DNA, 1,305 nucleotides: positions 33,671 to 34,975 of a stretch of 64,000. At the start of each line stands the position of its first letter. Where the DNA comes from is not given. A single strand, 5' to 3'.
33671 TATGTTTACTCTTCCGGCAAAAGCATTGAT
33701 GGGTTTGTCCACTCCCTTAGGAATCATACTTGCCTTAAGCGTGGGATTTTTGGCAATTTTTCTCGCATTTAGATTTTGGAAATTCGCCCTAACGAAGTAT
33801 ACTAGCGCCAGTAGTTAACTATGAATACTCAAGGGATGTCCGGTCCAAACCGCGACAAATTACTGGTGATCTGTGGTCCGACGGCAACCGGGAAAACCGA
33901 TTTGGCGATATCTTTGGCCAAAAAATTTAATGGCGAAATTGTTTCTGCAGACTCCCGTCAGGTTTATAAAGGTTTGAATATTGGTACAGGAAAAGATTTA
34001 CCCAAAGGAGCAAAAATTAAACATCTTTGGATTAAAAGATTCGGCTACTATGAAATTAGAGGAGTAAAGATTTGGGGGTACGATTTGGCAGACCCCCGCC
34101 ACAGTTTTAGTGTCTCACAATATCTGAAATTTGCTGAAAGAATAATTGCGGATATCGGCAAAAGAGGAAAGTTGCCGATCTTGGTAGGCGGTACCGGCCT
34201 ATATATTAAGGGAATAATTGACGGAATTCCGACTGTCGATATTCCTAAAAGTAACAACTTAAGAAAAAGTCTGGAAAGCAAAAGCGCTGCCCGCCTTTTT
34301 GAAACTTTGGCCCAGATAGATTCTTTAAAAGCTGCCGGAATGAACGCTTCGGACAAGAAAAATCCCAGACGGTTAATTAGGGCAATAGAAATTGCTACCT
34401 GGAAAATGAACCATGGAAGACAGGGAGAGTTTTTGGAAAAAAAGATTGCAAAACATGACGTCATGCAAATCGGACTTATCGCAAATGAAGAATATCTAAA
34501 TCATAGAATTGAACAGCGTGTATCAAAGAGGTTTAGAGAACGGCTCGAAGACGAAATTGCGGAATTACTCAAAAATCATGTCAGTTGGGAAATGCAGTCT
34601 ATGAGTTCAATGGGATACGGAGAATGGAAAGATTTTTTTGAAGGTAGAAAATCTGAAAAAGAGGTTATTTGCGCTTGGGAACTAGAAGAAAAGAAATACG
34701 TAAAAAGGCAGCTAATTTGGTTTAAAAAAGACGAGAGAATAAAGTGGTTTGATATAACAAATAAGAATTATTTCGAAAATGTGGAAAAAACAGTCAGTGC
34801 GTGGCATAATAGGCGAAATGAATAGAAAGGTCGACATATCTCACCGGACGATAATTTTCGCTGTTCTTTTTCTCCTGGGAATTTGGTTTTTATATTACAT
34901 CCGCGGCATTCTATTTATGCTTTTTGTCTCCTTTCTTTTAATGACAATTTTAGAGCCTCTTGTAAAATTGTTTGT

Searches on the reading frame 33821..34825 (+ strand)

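Call 3: search_protein_families(library=pfam, proteins=[window:33821-34825:+], max_evalue=0.01)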
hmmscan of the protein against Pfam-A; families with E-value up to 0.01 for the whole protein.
window:33821-34825:+ (334 aa): 3 families
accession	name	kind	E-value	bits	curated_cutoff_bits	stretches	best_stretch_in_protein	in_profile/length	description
PF01715.23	IPPT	-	3.1e-50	171.6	23.6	1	47-304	1-243/243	IPP transferase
PF01745.22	IPT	-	8.5e-08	32.3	20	1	14-62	3-51/233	Isopentenyl transferase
PF13671.12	AAA_33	-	0.0032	18.2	27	0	14-45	1-32/143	AAA domain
